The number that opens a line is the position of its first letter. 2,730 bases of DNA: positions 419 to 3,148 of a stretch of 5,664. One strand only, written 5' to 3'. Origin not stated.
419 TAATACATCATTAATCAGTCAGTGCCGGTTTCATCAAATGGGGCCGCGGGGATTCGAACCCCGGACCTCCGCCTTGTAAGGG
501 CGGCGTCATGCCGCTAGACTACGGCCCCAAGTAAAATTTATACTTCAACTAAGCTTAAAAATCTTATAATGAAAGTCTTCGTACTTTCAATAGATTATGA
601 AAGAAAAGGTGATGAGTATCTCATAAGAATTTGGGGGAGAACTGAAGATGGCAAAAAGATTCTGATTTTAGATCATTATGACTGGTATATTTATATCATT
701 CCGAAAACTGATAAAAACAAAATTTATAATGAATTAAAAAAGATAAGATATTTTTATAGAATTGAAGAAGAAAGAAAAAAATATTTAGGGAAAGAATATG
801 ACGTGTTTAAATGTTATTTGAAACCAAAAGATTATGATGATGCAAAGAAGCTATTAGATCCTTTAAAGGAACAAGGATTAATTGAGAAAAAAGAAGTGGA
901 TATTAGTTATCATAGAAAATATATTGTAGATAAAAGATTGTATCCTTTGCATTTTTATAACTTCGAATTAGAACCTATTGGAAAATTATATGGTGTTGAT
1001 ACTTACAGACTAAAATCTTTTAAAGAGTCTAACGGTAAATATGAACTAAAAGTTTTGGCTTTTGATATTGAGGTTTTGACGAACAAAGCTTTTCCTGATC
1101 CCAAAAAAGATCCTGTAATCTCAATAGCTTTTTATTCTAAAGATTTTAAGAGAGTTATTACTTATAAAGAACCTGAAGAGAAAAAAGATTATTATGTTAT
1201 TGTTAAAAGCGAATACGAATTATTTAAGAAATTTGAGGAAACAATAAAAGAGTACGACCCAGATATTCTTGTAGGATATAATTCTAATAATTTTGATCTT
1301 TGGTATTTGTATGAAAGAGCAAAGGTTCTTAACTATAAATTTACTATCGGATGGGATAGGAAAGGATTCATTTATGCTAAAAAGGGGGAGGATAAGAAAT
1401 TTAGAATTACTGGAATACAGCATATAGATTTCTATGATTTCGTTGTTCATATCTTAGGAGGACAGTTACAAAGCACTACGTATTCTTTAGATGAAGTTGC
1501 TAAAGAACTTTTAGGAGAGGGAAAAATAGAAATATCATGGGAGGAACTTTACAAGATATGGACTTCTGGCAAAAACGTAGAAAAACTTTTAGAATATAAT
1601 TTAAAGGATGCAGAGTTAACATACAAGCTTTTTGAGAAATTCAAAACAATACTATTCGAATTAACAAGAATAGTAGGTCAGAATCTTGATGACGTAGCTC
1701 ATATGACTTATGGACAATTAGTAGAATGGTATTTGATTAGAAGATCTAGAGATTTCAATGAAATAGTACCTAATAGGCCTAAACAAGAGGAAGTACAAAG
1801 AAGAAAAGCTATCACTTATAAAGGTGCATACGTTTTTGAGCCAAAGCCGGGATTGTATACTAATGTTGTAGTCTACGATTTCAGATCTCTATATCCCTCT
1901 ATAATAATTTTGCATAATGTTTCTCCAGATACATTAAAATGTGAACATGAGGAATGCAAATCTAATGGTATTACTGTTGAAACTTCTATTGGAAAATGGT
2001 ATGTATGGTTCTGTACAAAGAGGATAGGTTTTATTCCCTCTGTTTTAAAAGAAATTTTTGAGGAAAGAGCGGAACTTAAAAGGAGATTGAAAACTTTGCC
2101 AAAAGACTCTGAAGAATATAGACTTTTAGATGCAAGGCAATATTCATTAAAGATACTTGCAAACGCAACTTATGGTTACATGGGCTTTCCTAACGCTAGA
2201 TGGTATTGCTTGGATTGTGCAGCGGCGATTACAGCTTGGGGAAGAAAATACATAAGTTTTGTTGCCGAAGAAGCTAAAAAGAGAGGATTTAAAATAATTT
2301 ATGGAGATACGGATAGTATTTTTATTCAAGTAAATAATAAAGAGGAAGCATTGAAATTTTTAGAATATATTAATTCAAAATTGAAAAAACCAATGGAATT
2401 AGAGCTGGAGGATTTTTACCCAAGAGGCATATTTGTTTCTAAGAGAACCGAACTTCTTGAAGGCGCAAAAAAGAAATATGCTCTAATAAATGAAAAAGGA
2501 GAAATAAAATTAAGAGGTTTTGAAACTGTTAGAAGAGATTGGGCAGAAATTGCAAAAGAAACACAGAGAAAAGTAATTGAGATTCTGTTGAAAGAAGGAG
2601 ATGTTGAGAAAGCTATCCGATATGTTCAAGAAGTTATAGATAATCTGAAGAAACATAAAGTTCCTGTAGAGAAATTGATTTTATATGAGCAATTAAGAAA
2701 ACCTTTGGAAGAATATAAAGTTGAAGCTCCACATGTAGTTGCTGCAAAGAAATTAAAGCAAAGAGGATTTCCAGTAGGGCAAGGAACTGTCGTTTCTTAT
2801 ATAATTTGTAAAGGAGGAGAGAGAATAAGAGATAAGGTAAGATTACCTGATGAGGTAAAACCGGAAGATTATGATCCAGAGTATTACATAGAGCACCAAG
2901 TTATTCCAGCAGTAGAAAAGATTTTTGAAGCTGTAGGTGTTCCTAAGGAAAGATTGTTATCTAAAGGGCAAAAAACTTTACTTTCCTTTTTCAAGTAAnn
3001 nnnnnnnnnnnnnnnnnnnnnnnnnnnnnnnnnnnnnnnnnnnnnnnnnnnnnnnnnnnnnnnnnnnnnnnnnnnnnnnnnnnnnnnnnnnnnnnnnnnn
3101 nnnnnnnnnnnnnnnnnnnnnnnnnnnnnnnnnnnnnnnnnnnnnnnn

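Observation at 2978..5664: Minimal pilin-pilin-ATPase module with no adjacent ArlH or ArlJ/PilC-type platform gene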

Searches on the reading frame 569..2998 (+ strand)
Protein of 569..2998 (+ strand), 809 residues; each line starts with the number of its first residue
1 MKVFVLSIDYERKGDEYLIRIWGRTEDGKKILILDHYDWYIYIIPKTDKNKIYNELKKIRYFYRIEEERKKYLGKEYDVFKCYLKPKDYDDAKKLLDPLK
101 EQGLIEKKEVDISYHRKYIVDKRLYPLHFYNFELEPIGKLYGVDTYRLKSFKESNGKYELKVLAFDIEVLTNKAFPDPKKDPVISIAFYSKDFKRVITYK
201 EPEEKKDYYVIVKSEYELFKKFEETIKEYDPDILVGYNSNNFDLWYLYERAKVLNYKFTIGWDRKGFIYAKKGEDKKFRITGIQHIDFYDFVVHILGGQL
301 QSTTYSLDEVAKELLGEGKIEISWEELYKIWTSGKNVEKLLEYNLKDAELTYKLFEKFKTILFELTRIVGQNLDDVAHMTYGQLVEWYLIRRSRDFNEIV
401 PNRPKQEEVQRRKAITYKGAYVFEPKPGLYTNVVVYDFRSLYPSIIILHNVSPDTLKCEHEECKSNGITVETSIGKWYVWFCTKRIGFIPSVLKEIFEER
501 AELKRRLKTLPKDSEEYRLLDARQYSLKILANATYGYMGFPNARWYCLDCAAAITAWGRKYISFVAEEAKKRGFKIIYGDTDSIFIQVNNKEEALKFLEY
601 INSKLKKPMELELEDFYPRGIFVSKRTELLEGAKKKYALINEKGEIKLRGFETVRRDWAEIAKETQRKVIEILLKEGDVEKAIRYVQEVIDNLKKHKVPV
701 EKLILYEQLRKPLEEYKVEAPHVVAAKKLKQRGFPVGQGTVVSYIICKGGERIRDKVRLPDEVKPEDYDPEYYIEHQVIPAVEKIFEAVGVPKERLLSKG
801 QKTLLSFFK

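Call 3: search_protein_families(library=pfam, proteins=[window:569-2998:+], max_evalue=1)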
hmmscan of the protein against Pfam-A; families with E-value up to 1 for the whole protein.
window:569-2998:+ (809 aa): 8 families
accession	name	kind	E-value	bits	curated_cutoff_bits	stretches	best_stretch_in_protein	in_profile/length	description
PF00136.26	DNA_pol_B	-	1.1e-79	268.8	23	1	383-788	13-452/453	DNA polymerase family B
PF03104.25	DNA_pol_B_exo1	-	2.3e-29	102.9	23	1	109-310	5-242/242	DNA polymerase family B, exonuclease domain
PF10108.15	DNA_pol_B_exo2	-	9.3e-13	48.8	24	1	195-365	26-180/213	Predicted 3'-5' exonuclease related to the exonuclease domain of PolB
PF01612.26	DNA_pol_A_exo1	-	0.0012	19.1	23.6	1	303-361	115-171/173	3'-5' exonuclease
PF08490.17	DUF1744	-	0.029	13.5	27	1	553-607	314-370/399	Domain of unknown function (DUF1744)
PF14559.12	TPR_19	-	0.031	15.1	25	0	80-102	32-54/68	Tetratricopeptide repeat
PF18662.7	HTH_56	-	0.032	14.7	26.2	1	78-133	52-107/111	Cch helix turn helix domain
PF07719.23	TPR_2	-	0.37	11.5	27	0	672-691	10-29/34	Tetratricopeptide repeat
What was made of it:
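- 569..2998 (+): Family B DNA polymerase gene. It is not part of the system, but it marks the operon's 3' boundary where the platform genes would otherwise lie. PF00136 E=1.1e-79 (call 3).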

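Call 4: search_protein_families(library=ncbifam, proteins=[window:569-2998:+], max_evalue=1)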
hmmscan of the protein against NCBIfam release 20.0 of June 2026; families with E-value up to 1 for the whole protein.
window:569-2998:+ (809 aa): 11 families
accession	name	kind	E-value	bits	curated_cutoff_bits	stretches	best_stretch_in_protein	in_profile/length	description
TIGR00592.1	pol2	superfamily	6.4e-102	342.4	239.95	2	411-787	795-1176/1176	DNA polymerase (pol2)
NF004421.0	PRK05762.1-2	equivalog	7.2e-89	299.1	570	1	3-799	9-790/795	DNA polymerase II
NF004417.0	PRK05761.1-3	equivalog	9.6e-85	285.2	780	1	159-798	215-853/858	DNA-directed DNA polymerase I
NF004419.0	PRK05761.1-5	equivalog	3.7e-71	240.3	1285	1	158-798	278-922/932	DNA-directed DNA polymerase I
NF004422.0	PRK05762.1-4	equivalog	1.2e-59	202.4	1103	1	4-798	8-783/789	DNA polymerase II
NF004415.0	PRK05761.1-1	equivalog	2e-58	198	1289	1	159-798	224-866/883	DNA-directed DNA polymerase I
NF004418.0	PRK05761.1-4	subfamily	1.5e-54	185.5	692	1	369-793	272-697/717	type B DNA-directed DNA polymerase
NF004420.0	PRK05762.1-1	equivalog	1.7e-51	175.8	1435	1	210-787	196-766/783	DNA polymerase II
NF004416.0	PRK05761.1-2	equivalog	2.6e-38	131.9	516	2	484-749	361-615/665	type B DNA-directed DNA polymerase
TIGR00756.2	PPR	repeat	0.072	13.2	20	0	669-690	6-27/35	pentatricopeptide repeat protein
NF002634.0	PRK02304.1-3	equivalog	0.1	12.3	170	1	720-773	55-104/182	adenine phosphoribosyltransferase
